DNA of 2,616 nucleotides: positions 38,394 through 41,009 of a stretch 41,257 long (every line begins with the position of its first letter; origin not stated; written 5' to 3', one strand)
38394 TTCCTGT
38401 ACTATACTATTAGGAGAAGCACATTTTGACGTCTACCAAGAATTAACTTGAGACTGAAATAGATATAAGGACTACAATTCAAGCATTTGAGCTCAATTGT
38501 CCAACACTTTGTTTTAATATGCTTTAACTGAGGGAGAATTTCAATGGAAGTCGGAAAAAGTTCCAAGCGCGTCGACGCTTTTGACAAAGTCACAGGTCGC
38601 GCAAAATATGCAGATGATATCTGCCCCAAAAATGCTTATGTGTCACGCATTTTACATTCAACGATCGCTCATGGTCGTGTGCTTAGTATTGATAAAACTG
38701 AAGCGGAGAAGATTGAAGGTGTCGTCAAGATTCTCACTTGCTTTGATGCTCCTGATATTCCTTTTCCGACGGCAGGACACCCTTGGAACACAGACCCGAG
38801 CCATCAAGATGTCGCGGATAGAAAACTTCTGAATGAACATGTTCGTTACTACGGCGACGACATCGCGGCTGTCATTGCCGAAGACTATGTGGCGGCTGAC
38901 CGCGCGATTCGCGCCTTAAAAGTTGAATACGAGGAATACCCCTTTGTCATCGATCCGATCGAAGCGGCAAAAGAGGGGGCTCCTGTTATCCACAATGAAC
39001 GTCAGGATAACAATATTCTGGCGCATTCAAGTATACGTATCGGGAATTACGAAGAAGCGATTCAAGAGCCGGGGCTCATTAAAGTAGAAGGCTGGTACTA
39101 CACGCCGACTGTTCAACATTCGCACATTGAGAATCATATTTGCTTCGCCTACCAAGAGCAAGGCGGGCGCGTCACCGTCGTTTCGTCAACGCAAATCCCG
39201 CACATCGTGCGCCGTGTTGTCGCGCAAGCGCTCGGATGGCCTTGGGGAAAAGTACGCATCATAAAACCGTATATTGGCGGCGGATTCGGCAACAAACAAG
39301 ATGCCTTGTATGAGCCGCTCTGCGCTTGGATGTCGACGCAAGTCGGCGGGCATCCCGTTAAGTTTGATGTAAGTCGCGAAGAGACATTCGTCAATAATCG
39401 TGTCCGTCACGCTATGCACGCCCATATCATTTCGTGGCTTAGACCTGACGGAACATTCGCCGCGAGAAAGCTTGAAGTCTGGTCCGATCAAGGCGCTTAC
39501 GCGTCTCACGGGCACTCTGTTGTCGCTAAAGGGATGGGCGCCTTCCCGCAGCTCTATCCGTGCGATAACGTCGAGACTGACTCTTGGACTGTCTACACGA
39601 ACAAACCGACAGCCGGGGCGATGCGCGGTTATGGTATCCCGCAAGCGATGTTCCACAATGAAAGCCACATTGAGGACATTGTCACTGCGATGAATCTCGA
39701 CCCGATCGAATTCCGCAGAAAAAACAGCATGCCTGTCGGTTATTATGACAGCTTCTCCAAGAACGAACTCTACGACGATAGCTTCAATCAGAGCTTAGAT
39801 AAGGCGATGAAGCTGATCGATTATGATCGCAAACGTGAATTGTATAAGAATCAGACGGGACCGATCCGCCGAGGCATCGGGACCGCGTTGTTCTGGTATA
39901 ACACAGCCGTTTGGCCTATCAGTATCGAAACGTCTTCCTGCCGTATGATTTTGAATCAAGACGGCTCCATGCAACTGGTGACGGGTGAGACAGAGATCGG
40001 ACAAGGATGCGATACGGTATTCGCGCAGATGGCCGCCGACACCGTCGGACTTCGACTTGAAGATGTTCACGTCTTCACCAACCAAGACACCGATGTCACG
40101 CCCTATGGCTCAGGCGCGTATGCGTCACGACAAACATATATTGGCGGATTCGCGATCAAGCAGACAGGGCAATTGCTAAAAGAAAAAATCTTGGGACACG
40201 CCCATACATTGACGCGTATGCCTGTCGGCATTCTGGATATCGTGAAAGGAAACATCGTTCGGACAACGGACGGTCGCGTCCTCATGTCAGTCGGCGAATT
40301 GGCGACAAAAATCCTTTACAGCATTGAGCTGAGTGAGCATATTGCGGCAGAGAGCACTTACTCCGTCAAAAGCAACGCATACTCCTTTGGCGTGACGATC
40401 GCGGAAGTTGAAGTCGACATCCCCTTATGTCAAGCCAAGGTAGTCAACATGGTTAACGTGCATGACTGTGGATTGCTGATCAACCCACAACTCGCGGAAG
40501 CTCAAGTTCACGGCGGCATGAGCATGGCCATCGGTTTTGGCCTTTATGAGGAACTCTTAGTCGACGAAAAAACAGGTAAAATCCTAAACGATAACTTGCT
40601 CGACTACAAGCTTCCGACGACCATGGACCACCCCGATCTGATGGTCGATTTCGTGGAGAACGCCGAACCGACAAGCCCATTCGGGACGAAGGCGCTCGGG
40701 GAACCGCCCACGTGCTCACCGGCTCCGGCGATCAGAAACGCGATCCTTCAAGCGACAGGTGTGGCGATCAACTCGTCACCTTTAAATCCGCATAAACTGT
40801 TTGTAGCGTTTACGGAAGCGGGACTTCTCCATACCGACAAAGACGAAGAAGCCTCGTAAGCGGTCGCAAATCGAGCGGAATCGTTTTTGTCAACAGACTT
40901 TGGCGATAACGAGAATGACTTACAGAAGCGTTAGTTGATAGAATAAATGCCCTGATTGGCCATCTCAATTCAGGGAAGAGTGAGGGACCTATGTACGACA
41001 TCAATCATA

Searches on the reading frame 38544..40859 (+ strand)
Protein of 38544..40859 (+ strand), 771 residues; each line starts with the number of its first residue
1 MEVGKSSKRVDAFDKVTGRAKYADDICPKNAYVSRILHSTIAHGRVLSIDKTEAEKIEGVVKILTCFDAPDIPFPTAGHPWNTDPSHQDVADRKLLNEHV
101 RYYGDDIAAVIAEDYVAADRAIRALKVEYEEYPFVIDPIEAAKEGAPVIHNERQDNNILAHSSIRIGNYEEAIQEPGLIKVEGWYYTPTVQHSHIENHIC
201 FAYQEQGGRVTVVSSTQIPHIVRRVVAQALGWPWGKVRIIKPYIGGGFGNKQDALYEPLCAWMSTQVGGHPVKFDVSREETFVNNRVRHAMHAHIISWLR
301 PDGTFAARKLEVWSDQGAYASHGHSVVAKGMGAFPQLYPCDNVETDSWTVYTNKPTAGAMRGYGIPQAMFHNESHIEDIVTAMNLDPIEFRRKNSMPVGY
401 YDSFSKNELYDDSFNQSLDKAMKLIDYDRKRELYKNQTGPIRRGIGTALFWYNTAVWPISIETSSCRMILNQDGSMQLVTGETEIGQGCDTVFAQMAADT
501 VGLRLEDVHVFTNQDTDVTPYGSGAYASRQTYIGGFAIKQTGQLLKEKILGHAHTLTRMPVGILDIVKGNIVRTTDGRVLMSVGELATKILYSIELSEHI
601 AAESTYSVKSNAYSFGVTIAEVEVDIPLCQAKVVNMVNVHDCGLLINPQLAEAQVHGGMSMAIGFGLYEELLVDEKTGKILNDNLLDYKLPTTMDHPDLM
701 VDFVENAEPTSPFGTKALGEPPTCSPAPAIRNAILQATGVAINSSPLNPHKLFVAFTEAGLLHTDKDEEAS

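Call 80: search_protein_families(library=pfam, proteins=[window:38544-40859:+], max_evalue=0.00001)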
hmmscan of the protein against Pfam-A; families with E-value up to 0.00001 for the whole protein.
window:38544-40859:+ (771 aa): 3 families
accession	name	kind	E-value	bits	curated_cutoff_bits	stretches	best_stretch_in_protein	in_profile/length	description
PF02738.23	MoCoBD_1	-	2e-74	250.2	27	1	150-394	2-243/244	Molybdopterin cofactor-binding domain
PF20256.3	MoCoBD_2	-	4.8e-73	246.5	27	1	420-697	1-283/283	Molybdopterin cofactor-binding domain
PF01315.27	Ald_Xan_dh_C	-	3.9e-25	88.8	31.3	1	17-132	1-109/110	Aldehyde oxidase and xanthine dehydrogenase, a/b hammerhead domain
